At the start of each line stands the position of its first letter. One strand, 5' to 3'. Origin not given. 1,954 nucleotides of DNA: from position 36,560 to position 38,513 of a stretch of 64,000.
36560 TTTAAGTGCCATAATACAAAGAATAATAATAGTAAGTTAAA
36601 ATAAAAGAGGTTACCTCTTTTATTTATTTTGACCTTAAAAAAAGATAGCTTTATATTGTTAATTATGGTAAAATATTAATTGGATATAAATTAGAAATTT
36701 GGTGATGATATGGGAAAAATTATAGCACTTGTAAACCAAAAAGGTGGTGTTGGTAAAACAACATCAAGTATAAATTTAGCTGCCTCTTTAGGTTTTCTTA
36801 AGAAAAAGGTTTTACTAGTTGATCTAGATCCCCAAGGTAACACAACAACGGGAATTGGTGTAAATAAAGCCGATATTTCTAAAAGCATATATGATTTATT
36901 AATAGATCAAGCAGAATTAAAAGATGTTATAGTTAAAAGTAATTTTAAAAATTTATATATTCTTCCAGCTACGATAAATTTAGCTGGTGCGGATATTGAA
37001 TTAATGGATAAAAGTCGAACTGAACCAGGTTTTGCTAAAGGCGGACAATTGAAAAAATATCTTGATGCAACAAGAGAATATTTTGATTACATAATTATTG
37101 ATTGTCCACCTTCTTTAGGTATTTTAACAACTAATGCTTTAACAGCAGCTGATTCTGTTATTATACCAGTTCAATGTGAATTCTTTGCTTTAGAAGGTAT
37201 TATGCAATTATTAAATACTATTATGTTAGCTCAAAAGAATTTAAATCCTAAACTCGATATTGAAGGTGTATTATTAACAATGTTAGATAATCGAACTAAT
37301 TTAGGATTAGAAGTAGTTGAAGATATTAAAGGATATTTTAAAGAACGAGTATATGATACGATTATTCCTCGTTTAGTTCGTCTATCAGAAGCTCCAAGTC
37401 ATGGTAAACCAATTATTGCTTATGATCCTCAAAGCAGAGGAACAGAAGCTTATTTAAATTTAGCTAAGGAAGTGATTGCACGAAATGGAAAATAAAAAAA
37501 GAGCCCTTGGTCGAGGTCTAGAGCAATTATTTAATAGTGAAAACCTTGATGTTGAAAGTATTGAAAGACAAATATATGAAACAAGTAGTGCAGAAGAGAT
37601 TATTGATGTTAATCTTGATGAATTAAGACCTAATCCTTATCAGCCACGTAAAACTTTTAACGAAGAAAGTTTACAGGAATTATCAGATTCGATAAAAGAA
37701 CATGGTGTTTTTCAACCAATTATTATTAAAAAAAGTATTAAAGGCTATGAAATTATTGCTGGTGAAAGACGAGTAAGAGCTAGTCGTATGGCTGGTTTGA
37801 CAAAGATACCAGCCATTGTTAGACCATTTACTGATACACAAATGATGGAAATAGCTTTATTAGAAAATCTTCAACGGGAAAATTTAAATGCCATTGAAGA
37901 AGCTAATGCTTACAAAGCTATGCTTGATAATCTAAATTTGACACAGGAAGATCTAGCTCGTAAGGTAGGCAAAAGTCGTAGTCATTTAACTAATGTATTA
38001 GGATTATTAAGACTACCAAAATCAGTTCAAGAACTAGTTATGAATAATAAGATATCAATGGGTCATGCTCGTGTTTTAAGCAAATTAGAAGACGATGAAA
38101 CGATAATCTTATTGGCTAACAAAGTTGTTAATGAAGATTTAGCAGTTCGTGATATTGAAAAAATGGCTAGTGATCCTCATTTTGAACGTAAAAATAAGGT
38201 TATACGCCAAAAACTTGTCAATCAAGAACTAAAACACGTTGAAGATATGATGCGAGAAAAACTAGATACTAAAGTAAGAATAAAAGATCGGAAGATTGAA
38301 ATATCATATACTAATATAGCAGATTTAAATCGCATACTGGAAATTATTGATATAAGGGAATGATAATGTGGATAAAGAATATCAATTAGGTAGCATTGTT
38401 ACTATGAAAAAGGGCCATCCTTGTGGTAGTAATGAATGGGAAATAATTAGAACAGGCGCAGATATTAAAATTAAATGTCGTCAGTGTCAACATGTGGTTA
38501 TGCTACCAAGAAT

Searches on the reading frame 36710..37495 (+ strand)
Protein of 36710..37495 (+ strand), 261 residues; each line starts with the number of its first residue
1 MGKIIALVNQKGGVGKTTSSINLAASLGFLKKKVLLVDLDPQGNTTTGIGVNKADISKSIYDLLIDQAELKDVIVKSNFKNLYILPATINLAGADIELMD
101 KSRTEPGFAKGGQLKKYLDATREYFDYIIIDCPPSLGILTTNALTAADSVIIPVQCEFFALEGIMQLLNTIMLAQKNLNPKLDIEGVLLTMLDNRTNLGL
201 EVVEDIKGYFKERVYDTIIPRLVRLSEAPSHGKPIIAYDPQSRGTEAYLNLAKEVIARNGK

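Call 11: search_protein_families(library=ncbifam, proteins=[window:36710-37495:+])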
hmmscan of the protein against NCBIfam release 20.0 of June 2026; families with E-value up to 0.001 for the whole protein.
window:36710-37495:+ (261 aa): 27 families (the best 25 are shown)
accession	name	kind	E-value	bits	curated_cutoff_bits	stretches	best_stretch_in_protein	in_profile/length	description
NF041283.1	PrgP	equivalog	1.3e-33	116.6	400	1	1-227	1-230/297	ParA superfamily DNA segregation protein PrgP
NF041546.1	ParA_partition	equivalog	7.4e-31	107.3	180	2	111-253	63-202/203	ParA family partition ATPase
TIGR03453.1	partition_RepA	equivalog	1.6e-28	99.6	348.45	1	3-171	105-281/387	plasmid partitioning protein RepA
TIGR01969.1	minD_arch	subfamily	8.7e-27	93.9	201.75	1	4-257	2-232/251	cell division ATPase MinD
TIGR01968.1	minD_bact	equivalog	1.2e-20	74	212.9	1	3-257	2-238/261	septum site-determining protein MinD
NF010443.0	PRK13869.1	subfamily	1.2e-19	70.4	446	1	3-168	122-295/405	plasmid-partitioning protein RepA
TIGR03371.1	cellulose_yhjQ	equivalog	4.1e-15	55.9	157.85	1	3-254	2-240/246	cellulose biosynthesis protein BcsQ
NF010259.0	PRK13705.1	equivalog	2.3e-14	53.1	725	1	3-179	107-289/388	plasmid-partitioning protein SopA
TIGR01007.1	eps_fam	subfamily_domain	1.2e-13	51.1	108.05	1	3-146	18-148/204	polysaccharide biosynthesis tyrosine autokinase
TIGR03018.1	pepcterm_TyrKin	hypoth_equivalog_domain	1.4e-12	47.3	230.65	1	5-171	38-196/207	XrtA-associated tyrosine autokinase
TIGR01287.1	nifH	equivalog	1.4e-11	44.2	394.35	1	9-83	6-81/275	nitrogenase iron protein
NF008079.0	PRK10818.1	equivalog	6.8e-11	42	508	1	1-236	1-228/270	septum site-determining protein MinD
NF047398.1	AAA_KGGVGR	domain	1.1e-09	38.9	90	1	3-133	3-150/190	KGGVGR-motif variant AAA ATPase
NF033200.1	F430_CfbC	exception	1.2e-09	37.9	402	1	5-81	3-77/260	Ni-sirohydrochlorin a,c-diamide reductive cyclase ATP-dependent reductase subunit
NF009701.0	PRK13230.1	subfamily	2.4e-09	36.6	350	1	8-77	6-77/291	nitrogenase reductase-like protein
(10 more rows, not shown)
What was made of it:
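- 36710..37495 (+): parA (soj-type) ATPase. call 11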

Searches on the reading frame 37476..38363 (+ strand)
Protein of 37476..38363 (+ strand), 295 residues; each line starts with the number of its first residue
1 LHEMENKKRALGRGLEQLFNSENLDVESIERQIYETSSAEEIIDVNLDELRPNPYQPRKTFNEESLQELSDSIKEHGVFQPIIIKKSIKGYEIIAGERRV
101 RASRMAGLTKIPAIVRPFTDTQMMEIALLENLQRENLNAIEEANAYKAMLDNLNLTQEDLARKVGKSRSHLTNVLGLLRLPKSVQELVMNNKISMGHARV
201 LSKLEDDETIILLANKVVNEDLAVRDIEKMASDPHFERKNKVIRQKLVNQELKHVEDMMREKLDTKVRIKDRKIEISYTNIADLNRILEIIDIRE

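Call 11: search_protein_families(library=ncbifam, proteins=[window:37476-38363:+])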
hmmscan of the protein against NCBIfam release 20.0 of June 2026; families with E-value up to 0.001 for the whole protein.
window:37476-38363:+ (295 aa): 8 families
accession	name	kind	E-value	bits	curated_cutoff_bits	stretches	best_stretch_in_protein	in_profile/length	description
TIGR04285.1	nucleoid_noc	exception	3.5e-70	236.3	315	1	41-264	1-227/255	nucleoid occlusion protein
TIGR00180.1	parB_part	domain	2.6e-61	206.7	58.45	1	39-215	2-183/186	ParB/RepB/Spo0J family partition protein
TIGR03734.1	PRTRC_parB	hypoth_equivalog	1.4e-37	129.5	278.6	1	55-232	6-187/555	PRTRC system ParB family protein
TIGR03454.1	partition_RepB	equivalog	3e-16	59.7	201.5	1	25-276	50-298/325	plasmid partitioning protein RepB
NF010406.0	PRK13832.1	subfamily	1.8e-12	46.6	640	1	41-166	3-131/578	plasmid partitioning protein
NF010440.0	PRK13866.1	equivalog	3e-08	33.2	522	1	66-144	90-170/336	plasmid partitioning protein RepB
NF010252.0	PRK13698.1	equivalog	0.00054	18.9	274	1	61-212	84-235/323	ParB/RepB/Spo0J family plasmid partition protein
TIGR03764.1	ICE_PFGI_1_parB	hypoth_equivalog_domain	0.00083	19.1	143.75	0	39-87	7-54/260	ParB family protein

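Call 13: search_solved_structures(query=window:37476-38363:+, show_alignments=5)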
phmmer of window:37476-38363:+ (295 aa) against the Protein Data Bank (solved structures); distinct sequences matched with E-value up to 0.001: 13.
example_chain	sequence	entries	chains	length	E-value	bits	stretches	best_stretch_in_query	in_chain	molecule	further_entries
6sdk_A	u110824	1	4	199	6.6e-61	209.5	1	41-231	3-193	Stage 0 sporulation protein J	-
4umk_A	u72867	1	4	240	7.2e-55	189.7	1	7-234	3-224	PROBABLE CHROMOSOME-PARTITIONING PROTEIN PARB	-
1vz0_A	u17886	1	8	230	1.3e-51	179.1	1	42-230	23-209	Chromosome-partitioning protein Spo0J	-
7bnk_A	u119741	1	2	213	1.4e-49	172.4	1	45-234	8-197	ParB family protein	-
7bnr_A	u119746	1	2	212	8.3e-49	169.9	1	47-234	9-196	ParB family protein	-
7o0n_A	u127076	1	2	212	9.2e-49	169.7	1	45-234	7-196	ParB family protein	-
6t1f_A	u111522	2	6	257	7.9e-47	163.4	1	6-232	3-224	Chromosome-partitioning protein ParB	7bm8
7ol9_A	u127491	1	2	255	2.3e-46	161.8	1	36-230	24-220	Nucleoid occlusion protein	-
7nfu_A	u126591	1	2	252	1.9e-43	152.3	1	30-230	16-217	Nucleoid occlusion protein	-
7ng0_A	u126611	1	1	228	1.4e-42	149.4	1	40-230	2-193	Nucleoid occlusion protein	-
6y93_A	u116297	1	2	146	6.2e-22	81.8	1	121-231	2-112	Nucleoid occlusion protein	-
6s6h_A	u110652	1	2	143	2.1e-21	80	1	123-233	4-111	Chromosome-partitioning protein ParB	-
8qa8_A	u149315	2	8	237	4.4e-13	52.8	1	42-188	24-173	Transcriptional repressor protein KorB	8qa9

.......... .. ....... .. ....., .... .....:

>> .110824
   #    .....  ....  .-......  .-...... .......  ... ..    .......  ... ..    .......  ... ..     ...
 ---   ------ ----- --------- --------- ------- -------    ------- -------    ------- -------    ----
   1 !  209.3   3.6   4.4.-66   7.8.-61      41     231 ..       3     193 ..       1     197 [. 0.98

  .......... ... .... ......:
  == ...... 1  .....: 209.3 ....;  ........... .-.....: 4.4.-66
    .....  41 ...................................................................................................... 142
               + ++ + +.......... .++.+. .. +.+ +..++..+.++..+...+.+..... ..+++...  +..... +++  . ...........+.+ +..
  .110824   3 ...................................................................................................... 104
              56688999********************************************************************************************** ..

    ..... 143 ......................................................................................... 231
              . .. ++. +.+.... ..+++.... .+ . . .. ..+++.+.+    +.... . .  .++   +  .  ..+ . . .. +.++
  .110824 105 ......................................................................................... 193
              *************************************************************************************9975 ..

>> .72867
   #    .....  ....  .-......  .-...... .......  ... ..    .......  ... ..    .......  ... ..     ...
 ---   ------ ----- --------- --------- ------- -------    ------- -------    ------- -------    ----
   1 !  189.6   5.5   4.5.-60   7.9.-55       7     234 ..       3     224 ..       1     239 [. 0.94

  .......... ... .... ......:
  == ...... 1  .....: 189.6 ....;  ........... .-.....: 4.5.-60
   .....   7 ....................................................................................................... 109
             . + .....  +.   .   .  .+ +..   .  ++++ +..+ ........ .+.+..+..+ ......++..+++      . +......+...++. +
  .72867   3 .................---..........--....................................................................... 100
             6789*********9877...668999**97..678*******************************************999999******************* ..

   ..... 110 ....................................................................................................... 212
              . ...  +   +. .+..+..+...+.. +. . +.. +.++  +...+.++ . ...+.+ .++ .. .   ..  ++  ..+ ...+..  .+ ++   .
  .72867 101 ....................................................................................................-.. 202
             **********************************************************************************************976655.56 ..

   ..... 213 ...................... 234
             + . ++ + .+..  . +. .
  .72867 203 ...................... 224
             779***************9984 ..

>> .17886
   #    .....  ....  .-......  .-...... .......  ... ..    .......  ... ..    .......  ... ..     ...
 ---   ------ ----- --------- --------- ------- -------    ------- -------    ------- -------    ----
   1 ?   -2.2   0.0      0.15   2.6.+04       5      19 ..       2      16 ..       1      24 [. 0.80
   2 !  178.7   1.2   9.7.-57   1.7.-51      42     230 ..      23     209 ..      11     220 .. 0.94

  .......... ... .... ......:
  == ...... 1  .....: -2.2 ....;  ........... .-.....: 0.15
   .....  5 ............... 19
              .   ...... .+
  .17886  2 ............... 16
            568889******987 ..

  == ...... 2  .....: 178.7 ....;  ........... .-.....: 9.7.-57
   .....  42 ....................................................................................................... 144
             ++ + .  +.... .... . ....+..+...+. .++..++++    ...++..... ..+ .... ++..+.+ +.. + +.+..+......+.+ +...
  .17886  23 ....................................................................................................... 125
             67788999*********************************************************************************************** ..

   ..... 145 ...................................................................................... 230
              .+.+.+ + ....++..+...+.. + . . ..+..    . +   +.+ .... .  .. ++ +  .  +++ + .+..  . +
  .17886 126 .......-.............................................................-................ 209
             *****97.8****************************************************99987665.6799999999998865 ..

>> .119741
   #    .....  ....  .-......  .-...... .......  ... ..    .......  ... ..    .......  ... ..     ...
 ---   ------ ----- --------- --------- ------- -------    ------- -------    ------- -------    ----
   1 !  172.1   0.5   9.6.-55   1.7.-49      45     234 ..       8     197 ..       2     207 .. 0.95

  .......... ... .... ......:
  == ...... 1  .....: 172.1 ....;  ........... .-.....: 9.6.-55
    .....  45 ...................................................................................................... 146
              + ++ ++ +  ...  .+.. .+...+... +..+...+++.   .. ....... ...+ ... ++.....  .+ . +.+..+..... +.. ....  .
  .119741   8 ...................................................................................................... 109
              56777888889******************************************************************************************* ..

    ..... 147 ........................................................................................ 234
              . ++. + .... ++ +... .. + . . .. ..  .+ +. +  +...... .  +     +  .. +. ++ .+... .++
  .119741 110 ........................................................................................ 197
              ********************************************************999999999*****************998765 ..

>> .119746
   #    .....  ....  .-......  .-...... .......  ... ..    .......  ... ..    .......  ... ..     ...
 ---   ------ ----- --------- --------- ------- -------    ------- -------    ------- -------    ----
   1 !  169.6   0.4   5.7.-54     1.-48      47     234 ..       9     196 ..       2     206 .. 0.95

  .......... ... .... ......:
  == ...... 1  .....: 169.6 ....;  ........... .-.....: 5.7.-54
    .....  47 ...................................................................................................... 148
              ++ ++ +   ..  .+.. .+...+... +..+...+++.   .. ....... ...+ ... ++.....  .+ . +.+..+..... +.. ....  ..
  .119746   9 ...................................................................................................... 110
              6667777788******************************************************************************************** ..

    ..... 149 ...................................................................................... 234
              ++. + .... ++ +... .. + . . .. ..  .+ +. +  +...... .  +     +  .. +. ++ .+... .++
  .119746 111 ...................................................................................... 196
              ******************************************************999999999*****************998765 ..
